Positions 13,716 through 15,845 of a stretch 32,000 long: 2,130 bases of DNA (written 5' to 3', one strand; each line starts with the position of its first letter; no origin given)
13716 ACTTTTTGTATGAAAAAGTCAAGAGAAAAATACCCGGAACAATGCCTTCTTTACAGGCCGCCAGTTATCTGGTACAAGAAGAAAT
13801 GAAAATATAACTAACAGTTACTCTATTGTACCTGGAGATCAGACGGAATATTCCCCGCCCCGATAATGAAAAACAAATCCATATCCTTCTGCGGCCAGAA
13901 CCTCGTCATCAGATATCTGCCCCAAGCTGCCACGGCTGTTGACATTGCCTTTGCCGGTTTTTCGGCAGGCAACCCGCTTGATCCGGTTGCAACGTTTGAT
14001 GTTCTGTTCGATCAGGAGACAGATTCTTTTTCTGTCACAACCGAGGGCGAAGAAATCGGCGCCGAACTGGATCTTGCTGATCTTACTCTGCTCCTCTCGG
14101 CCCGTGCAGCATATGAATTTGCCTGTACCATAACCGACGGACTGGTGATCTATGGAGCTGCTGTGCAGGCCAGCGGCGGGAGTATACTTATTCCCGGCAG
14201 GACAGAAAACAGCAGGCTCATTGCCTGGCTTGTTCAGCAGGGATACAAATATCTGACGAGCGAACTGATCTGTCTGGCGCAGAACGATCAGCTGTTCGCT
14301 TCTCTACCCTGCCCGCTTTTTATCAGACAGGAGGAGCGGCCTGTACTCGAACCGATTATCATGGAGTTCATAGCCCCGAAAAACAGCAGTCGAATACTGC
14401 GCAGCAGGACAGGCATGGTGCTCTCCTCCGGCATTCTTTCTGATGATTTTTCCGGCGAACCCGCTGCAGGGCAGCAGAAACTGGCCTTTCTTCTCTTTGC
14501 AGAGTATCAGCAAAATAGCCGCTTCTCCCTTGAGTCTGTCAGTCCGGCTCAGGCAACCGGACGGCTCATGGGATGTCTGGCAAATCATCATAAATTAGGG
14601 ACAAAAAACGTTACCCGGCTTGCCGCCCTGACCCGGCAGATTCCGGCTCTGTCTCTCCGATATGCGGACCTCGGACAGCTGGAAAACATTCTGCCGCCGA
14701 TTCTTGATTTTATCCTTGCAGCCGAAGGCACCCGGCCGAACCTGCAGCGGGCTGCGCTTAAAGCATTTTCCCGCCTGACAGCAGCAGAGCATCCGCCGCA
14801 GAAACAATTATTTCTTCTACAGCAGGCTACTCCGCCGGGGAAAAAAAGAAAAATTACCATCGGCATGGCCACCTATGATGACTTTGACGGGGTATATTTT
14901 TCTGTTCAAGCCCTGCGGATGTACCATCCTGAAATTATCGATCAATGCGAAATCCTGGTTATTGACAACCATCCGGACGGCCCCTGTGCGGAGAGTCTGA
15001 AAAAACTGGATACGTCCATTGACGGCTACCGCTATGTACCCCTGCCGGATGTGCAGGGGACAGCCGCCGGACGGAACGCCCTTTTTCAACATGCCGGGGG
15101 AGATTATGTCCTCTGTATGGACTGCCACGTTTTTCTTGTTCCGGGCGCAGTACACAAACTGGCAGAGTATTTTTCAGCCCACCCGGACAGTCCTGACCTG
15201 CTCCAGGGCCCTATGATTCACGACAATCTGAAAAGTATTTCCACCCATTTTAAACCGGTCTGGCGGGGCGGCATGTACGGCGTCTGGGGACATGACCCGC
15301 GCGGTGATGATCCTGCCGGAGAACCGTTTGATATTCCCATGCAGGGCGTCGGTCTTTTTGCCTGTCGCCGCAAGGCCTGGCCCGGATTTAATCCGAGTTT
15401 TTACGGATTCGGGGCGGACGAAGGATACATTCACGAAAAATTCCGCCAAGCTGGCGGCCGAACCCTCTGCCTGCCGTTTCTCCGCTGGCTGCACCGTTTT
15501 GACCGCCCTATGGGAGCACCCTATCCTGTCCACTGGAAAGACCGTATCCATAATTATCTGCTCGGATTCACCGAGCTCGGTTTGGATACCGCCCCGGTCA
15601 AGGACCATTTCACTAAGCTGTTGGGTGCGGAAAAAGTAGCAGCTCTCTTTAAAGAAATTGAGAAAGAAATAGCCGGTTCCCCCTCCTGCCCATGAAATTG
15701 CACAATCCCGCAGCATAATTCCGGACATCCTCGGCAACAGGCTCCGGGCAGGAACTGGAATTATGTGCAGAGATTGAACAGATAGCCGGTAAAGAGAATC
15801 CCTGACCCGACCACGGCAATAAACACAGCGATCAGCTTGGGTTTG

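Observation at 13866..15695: HprK-like pseudokinase fused to a GT2 glycosyltransferase, paralogous to the operon kinase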

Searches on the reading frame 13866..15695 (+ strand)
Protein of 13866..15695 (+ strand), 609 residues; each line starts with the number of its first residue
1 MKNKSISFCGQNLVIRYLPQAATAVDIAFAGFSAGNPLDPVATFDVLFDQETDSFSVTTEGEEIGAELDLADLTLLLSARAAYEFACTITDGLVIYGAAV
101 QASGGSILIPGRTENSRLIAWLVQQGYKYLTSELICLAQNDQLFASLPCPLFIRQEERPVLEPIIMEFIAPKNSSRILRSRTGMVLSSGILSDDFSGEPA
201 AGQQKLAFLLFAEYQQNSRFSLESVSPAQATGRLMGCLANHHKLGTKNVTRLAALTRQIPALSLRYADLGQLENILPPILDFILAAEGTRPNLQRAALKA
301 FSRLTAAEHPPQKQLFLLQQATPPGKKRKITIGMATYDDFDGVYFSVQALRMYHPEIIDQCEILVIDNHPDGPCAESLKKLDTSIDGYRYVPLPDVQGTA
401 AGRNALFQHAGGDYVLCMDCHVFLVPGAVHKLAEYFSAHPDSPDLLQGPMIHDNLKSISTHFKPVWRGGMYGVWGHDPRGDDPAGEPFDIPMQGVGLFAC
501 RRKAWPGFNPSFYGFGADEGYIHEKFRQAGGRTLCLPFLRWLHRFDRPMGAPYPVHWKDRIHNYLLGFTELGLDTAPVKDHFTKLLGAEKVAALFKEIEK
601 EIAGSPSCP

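Call 3: search_protein_families(library=pfam, proteins=[window:13866-15695:+], max_evalue=0.01)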
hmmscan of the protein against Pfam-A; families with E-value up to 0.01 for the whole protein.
window:13866-15695:+ (609 aa): 1 family
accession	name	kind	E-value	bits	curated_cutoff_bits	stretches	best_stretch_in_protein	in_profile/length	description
PF00535.33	Glycos_transf_2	-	2.3e-13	50.9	23.3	1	333-442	3-109/168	Glycosyl transferase family 2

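Call 4: search_protein_families(library=ncbifam, proteins=[window:13866-15695:+], max_evalue=0.01)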
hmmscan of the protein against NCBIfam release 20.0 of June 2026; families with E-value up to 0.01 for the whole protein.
window:13866-15695:+ (609 aa): 3 families
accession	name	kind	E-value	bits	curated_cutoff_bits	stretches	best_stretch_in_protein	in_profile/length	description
TIGR04352.1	HprK_rel_A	equivalog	2.5e-09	36.7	200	1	83-274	87-275/280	HprK-related kinase A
TIGR03937.1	PgaC_IcaA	equivalog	9.3e-05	21.5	422.3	1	325-442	42-156/407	poly-beta-1,6-N-acetyl-D-glucosamine synthase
NF041875.1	EPS_EpsD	equivalog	0.0023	17.4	370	1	333-453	4-119/325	exopolysaccharide biosynthesis glycosyltransferase EpsD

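Call 7: find_homologous_proteins(query=window:13866-15695:+)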
Query window:13866-15695:+ (609 aa): 865 proteins with E <= 0.001 among 8000 candidates; the best 120 are listed.
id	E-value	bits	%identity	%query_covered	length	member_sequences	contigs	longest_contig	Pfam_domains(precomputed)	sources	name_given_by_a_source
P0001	0.0e+0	1420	100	100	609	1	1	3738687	PF00535.33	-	-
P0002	2.9e-251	854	38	99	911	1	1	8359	PF00535.33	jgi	jgi:Glycosyl transferase family 2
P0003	2.3e-225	768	56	99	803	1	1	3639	PF01755.24,PF00535.33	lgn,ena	-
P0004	1.5e-217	742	55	99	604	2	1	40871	PF00535.33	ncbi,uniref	ncbi:glycosyltransferase [Candidatus Electronema sp. PJ]|uniref:glycosyltransferase n=1 Tax=Candidat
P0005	2.5e-212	725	54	99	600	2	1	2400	PF00535.33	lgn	-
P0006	1.5e-211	722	55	99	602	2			PF00535.33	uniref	uniref:glycosyltransferase family 2 protein n=1 Tax=Candidatus Electronema sp. TaxID=2698783 RepID=U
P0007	9.6e-211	720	53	99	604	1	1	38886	PF00535.33,PF07475.18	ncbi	-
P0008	5.6e-210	717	53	99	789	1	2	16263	PF00535.33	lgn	-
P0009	3.7e-207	708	53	99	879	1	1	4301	PF00535.33,PF07475.18,PF27840.1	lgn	-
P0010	9.1e-206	703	52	99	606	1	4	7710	PF00535.33,PF27840.1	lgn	-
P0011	1.8e-204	699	52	99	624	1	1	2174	PF00535.33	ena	-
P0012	4.1e-204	698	50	99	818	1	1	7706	PF01755.24,PF00535.33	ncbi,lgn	-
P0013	1.7e-203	696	57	87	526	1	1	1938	PF00535.33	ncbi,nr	ncbi:MAG: glycosyltransferase, partial [Candidatus Electrothrix sp. AR3]|nr:glycosyltransferase [Can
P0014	4.7e-203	694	54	99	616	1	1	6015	PF00535.33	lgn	-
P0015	1.0e-191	657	51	99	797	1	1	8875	PF00535.33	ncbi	-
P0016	3.1e-189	649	48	99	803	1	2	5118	PF01755.24,PF00535.33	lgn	-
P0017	7.5e-189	647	50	97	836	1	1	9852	PF01755.24,PF00535.33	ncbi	-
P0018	1.2e-188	647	48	99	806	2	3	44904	PF01755.24,PF00535.33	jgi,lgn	-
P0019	7.4e-185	634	49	99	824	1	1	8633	PF01755.24,PF00535.33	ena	-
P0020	4.0e-176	605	46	99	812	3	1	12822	PF01755.24,PF00535.33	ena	-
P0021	1.3e-169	584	47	99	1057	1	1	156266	PF01755.24,PF00535.33,PF03567.21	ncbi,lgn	-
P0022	1.8e-168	580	44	99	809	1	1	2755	PF01755.24,PF00535.33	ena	-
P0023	1.5e-164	567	44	99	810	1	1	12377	PF01755.24,PF00535.33,PF07475.18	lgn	-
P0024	1.4e-157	544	43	99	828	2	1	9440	PF01755.24,PF00535.33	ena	-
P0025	1.1e-156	541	44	99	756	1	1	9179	PF00535.33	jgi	jgi:hypothetical protein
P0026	2.2e-156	540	43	99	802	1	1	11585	PF01755.24,PF00535.33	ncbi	-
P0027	4.9e-156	539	42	99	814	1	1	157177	PF01755.24,PF00535.33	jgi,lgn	-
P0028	2.8e-155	536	42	99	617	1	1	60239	PF00535.33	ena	-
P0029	6.1e-154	532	44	98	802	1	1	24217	PF01755.24,PF00535.33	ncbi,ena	-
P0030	1.1e-153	531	44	98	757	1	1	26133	PF00535.33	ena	-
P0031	1.6e-153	531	43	99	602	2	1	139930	PF00535.33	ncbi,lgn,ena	-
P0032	1.8e-153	531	44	98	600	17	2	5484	PF00535.33,PF27840.1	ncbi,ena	-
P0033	2.2e-153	530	45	92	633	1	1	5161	PF00535.33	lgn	-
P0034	2.2e-153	530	43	99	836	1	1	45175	PF01755.24,PF00535.33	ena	-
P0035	2.6e-153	530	42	99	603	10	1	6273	PF00535.33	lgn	-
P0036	1.6e-152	527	43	98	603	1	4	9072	PF00535.33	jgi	jgi:hypothetical protein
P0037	7.4e-152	525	44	99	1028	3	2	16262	PF01755.24,PF00535.33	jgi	jgi:hypothetical protein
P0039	8.1e-151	522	42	98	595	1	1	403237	PF00535.33,PF27840.1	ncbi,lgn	-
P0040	1.3e-150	521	42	99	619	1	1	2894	PF00535.33,PF27840.1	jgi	jgi:hypothetical protein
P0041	1.8e-150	521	42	99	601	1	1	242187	PF00535.33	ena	-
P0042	3.9e-150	519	45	91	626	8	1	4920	PF00535.33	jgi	-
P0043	8.7e-150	518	42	99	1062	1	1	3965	PF04991.20,PF00535.33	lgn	-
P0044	1.1e-149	518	45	92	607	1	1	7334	PF00535.33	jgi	jgi:hypothetical protein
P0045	1.3e-149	518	45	90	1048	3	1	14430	PF04991.20,PF00535.33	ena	-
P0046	1.4e-149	518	41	99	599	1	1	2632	PF00535.33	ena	-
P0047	1.7e-149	517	40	99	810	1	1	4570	PF01755.24,PF00535.33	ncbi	-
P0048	2.0e-149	517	43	91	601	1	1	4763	PF00535.33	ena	-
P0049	3.4e-149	516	41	99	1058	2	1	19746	PF00535.33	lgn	-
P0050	4.0e-149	516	45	92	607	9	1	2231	PF00535.33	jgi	jgi:hypothetical protein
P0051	1.4e-148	514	42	99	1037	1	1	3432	PF04991.20,PF00535.33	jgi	jgi:LicD family/Glycosyl transferase family 2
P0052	1.7e-148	514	47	80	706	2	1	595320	PF01755.24,PF00535.33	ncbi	-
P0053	1.8e-148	514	43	98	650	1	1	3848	PF00535.33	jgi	jgi:hypothetical protein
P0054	3.5e-148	513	40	100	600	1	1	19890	PF00535.33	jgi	jgi:hypothetical protein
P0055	3.9e-148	513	43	97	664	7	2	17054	PF00535.33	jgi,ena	jgi:hypothetical protein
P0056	5.9e-148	512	42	91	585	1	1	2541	PF00535.33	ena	-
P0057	1.1e-147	511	42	92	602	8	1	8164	PF27840.1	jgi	jgi:hypothetical protein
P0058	2.3e-147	510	42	98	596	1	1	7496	PF00535.33,PF27840.1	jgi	jgi:hypothetical protein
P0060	2.9e-147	510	41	98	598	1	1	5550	PF00535.33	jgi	jgi:hypothetical protein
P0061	3.3e-147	510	44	90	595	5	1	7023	PF00535.33,PF27840.1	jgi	-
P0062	5.5e-147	509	40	99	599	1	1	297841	PF00535.33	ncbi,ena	-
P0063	7.0e-147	509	42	99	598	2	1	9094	PF00535.33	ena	-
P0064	7.3e-147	509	42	99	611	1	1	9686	PF00535.33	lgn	-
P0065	9.0e-147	508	45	87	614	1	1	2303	PF00535.33,PF27840.1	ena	-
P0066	1.2e-146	508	44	91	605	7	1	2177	PF00535.33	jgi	jgi:hypothetical protein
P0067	2.1e-146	507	47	87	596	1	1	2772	PF00535.33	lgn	-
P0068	2.6e-146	507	43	91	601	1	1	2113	PF00535.33,PF27840.1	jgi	jgi:hypothetical protein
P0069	2.9e-146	507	42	99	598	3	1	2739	PF00535.33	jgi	-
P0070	2.9e-146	507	44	90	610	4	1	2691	PF00535.33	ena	-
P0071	3.2e-146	507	43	98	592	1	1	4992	PF00535.33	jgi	jgi:Glycosyl transferase family 2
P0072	3.2e-146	507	43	93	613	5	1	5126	PF00535.33,PF27840.1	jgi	jgi:glycosyl transferase family 2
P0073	4.0e-146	506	42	99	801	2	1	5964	PF00535.33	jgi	jgi:hypothetical protein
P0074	4.4e-146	506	41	91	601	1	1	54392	PF00535.33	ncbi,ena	-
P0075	4.8e-146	506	43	92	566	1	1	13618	PF00535.33,PF27840.1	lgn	-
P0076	6.7e-146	505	44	89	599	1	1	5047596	PF00535.33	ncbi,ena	-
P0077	7.0e-146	505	42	100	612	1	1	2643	PF00535.33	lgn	-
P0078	7.7e-146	505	46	85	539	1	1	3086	PF00535.33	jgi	jgi:hypothetical protein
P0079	1.2e-145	505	40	99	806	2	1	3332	PF01755.24,PF00535.33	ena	-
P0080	1.2e-145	505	44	92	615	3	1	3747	PF00535.33,PF27840.1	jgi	jgi:hypothetical protein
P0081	2.6e-145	504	45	92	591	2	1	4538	PF00535.33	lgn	-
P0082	3.1e-145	503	43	91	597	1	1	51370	PF07475.18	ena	-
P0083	4.3e-145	503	42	99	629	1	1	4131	PF00535.33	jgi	jgi:hypothetical protein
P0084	6.7e-145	502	43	92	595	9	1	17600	PF00535.33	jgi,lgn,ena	-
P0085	8.0e-145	502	40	99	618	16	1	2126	PF00535.33,PF27840.1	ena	-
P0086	8.1e-145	502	43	89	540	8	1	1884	PF00535.33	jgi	jgi:hypothetical protein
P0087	8.4e-145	502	43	97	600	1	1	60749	PF00535.33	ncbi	-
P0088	1.0e-144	502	44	92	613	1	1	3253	PF00535.33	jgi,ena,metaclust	metaclust:\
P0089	1.1e-144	501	41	99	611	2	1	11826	PF00535.33,PF27840.1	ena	-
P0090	1.2e-144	501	44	92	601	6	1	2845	PF00535.33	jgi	-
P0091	1.2e-144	501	44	91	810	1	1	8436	PF01755.24,PF00535.33,PF27840.1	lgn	-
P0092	1.3e-144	501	41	99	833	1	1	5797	PF04991.20,PF00535.33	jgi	jgi:Glycosyl transferase family 2/LicD family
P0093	1.4e-144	501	45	85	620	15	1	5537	PF00535.33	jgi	jgi:hypothetical protein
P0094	1.5e-144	501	43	92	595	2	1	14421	PF00535.33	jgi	jgi:hypothetical protein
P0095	1.6e-144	501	42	90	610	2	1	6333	PF00535.33,PF07475.18,PF27840.1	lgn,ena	-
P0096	3.2e-144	500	42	99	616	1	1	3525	PF00535.33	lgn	-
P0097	3.3e-144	500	42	96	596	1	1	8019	PF00535.33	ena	-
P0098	4.7e-144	499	41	99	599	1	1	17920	PF00535.33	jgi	jgi:hypothetical protein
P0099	5.2e-144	499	42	98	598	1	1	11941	PF00535.33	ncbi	-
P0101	9.0e-144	498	43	91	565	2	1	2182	PF00535.33,PF27840.1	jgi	jgi:hypothetical protein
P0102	1.5e-143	498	43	90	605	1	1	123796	PF00535.33,PF27840.1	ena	-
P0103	1.5e-143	498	41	99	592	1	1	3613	PF00535.33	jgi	jgi:hypothetical protein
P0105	1.7e-143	498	42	99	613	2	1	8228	PF00535.33,PF27840.1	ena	-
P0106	2.0e-143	497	41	97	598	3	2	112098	PF00535.33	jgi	jgi:hypothetical protein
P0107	2.2e-143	497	40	99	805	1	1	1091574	PF01755.24,PF00535.33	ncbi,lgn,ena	-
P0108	2.3e-143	497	41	99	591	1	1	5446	PF00535.33,PF27840.1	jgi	jgi:hypothetical protein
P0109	3.2e-143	497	42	93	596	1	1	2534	PF00535.33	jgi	-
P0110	3.5e-143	497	40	98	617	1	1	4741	PF00535.33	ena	-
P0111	3.5e-143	497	43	90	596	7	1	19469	PF00535.33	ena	-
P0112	3.6e-143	496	42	90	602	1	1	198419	PF00535.33,PF07475.18,PF27840.1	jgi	-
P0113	4.2e-143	496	43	99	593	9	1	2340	PF00535.33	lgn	-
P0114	4.3e-143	496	42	93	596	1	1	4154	PF00535.33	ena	-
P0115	5.5e-143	496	42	91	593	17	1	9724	PF00535.33,PF27840.1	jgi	jgi:hypothetical protein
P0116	6.3e-143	496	41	99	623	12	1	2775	PF00535.33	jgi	jgi:Glycosyl transferase family 2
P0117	9.1e-143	495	40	99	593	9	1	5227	PF00535.33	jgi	jgi:hypothetical protein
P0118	9.8e-143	495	43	90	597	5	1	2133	PF00535.33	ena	-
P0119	1.0e-142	495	40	99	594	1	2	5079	PF00535.33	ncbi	-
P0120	1.1e-142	495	41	99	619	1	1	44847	PF00535.33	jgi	jgi:Glycosyl transferase family 2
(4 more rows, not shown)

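Call 8: search_protein_families(library=pfam, proteins=[P0010, P0057, P0007, P0112, P0003, P0021, P0043, P0002], max_evalue=0.01)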
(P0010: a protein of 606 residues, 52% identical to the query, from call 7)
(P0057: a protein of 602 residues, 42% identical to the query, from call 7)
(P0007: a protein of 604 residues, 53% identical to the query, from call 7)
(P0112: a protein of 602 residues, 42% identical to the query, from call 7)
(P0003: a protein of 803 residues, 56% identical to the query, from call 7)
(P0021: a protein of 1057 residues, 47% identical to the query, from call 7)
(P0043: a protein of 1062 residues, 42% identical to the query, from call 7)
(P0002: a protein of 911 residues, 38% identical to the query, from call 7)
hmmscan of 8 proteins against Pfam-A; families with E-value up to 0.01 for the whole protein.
P0010 (606 aa): 2 families
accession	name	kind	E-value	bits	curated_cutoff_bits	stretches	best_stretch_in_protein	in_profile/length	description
PF00535.33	Glycos_transf_2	-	1e-09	39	23.3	1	332-439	2-107/168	Glycosyl transferase family 2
PF07475.17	Hpr_kinase_C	-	6e-05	23.1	33.3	1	94-139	8-53/171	HPr Serine kinase C-terminal domain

P0057 (602 aa): 2 families
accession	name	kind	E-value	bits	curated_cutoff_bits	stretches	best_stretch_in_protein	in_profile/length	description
PF00535.33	Glycos_transf_2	-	9.9e-05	22.8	23.3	1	327-435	2-108/168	Glycosyl transferase family 2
PF13555.12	AAA_29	-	0.0074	16.5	27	0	109-130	19-39/61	P-loop containing region of AAA domain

P0007 (604 aa): 2 families
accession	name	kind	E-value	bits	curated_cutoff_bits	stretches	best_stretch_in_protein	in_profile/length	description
PF00535.33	Glycos_transf_2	-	4.1e-08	33.8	23.3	1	359-439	26-107/168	Glycosyl transferase family 2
PF07475.17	Hpr_kinase_C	-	2.5e-05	24.3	33.3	1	94-139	8-53/171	HPr Serine kinase C-terminal domain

P0112 (602 aa): 4 families
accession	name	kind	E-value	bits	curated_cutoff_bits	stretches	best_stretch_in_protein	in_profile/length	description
PF00535.33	Glycos_transf_2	-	2e-11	44.5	23.3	1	329-437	3-108/168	Glycosyl transferase family 2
PF07475.17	Hpr_kinase_C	-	1.7e-05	24.9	33.3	1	100-153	6-59/171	HPr Serine kinase C-terminal domain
PF13555.12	AAA_29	-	0.0049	17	27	1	109-128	20-38/61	P-loop containing region of AAA domain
PF13191.12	AAA_16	-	0.0076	17.2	32.6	0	108-130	19-42/167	AAA ATPase domain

P0003 (803 aa): 2 families
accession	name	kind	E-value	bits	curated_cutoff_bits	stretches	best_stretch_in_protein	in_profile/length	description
PF01755.23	Glyco_transf_25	-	1.4e-09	38.5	24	1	596-709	18-121/199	Glycosyltransferase family 25 (LPS biosynthesis protein)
PF00535.33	Glycos_transf_2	-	2.6e-09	37.7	23.3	1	339-443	5-108/168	Glycosyl transferase family 2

P0021 (1057 aa): 3 families
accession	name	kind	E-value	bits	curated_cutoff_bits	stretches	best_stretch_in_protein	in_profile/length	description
PF03567.20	Sulfotransfer_2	-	4.5e-13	50.4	22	1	850-946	3-107/252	Sulfotransferase family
PF00535.33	Glycos_transf_2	-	6.7e-08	33.1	23.3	1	334-464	2-130/168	Glycosyl transferase family 2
PF01755.23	Glyco_transf_25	-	4.8e-07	30.3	24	1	604-701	27-114/199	Glycosyltransferase family 25 (LPS biosynthesis protein)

P0043 (1062 aa): 2 families
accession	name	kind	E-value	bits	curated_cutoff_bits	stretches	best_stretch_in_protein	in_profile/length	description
PF04991.19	LicD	-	1e-23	85.1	22.6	2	663-762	2-106/227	LicD family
PF00535.33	Glycos_transf_2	-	5e-07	30.2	23.3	1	352-462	25-132/168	Glycosyl transferase family 2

P0002 (911 aa): 3 families
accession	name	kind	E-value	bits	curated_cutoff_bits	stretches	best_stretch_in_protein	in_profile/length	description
PF00535.33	Glycos_transf_2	-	3.6e-21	76.2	23.3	2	638-745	2-107/168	Glycosyl transferase family 2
PF02709.20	Glyco_transf_7C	-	0.0029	17.7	23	0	505-536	36-67/78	N-terminal domain of galactosyltransferase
PF10111.15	Glyco_tranf_2_2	-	0.006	16.5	27.3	0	665-738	28-103/276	Glycosyltransferase like family 2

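Call 10: find_encoding_contigs(protein=P0004, flank=10000, max_places=2)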
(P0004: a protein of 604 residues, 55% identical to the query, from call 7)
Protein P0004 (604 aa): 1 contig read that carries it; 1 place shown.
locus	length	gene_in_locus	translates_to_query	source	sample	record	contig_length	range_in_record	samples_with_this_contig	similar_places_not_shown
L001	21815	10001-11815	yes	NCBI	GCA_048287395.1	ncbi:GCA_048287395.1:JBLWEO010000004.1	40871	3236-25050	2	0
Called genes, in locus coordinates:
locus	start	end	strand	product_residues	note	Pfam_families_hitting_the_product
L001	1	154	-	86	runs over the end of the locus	PF03683:UPF0175, PF24001:DUF7317 (weak)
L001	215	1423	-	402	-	PF01128:IspD, PF12804:NTP_transf_3, PF02542:YgbB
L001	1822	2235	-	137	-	PF00075:RNase_H, PF13456:RVT_3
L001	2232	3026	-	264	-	PF24481:CT398_CC (weak), PF02591:Zn_ribbon_9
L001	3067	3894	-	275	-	PF01784:DUF34_NIF3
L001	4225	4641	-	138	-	-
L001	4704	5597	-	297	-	PF01936:NYN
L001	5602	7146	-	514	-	PF00117:GATase, PF07722:Peptidase_C26, PF02540:NAD_synthase (weak), PF03054:tRNA_Me_trans (faint), PF00958:GMP_synt_C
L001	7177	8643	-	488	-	PF00478:IMPDH, PF00571:CBS, PF01070:FMN_dh, PF03060:NMO (weak)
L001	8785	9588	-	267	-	PF05096:Glu_cyclase_2, PF21959:DUF6923 (faint)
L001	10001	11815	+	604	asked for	PF00535:Glycos_transf_2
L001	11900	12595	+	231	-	-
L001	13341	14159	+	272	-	PF19293:CdaA_N (weak), PF02457:DAC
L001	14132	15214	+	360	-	PF07949:YbbR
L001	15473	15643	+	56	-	-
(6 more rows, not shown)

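Call 11: find_encoding_contigs(protein=P0007, flank=10000, max_places=2)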
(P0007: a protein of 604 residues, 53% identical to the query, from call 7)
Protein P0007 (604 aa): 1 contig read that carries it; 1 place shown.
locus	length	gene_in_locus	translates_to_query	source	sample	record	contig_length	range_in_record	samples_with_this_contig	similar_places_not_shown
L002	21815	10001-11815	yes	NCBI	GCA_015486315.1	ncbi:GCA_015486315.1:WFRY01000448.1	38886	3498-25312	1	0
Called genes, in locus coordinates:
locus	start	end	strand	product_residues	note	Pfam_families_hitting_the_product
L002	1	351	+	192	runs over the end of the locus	PF06941:NT5C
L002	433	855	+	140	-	PF00293:NUDIX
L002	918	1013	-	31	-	-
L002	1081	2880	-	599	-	PF00009:GTP_EFTU, PF01926:MMR_HSR1 (weak), PF03144:GTP_EFTU_D2, PF22042:EF-G_D2, PF00679:EFG_C, PF21018:BipA_C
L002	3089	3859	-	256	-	PF03883:H2O2_YaaD, PF21818:DUF6884 (faint)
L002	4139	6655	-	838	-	PF00270:DEAD, PF00271:Helicase_C, PF08482:HrpB_C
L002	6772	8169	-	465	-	PF04851:ResIII, PF00270:DEAD, PF00271:Helicase_C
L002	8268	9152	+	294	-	-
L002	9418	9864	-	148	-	-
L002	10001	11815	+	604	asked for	PF07475:Hpr_kinase_C (faint), PF00535:Glycos_transf_2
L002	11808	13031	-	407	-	PF14907:NTP_transf_5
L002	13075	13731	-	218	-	PF03567:Sulfotransfer_2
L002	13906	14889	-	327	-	-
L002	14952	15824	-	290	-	PF27840:ScmC (weak)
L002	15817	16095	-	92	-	PF05402:PqqD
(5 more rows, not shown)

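Call 12: find_encoding_contigs(protein=P0062, flank=10000, max_places=2)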
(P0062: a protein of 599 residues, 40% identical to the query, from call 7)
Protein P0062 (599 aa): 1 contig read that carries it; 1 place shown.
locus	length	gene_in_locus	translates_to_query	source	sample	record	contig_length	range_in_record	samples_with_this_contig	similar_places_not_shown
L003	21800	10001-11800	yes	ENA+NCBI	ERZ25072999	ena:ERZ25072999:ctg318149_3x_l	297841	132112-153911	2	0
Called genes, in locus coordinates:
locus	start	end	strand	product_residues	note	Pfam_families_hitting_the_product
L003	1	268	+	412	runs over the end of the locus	PF14450:FtsA, PF02491:SHS2_FTSA, PF06723:MreB_Mbl, PF06277:EutA (weak), PF14450:FtsA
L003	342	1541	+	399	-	PF00091:Tubulin, PF12327:FtsZ_C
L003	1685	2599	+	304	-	PF03331:LpxC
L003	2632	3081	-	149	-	PF02517:Rce1-like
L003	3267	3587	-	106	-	PF05258:DciA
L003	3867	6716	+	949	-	PF07517:SecA_DEAD, PF00270:DEAD, PF01043:SecA_PP_bind, PF21090:P-loop_SecA, PF07516:SecA_SW, PF02810:SEC-C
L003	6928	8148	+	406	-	PF01960:ArgJ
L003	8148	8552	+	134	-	PF00293:NUDIX, PF14815:NUDIX_4, PF22327:Nudt16-like (weak)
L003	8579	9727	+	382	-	PF14907:NTP_transf_5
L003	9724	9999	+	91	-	PF05402:PqqD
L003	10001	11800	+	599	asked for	PF00535:Glycos_transf_2 (weak)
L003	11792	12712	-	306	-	PF13354:Beta-lactamase2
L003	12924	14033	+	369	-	PF04055:Radical_SAM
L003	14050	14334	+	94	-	PF10262:Rdx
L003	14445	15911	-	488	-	PF02310:B12-binding, PF04055:Radical_SAM, PF13311:DUF4080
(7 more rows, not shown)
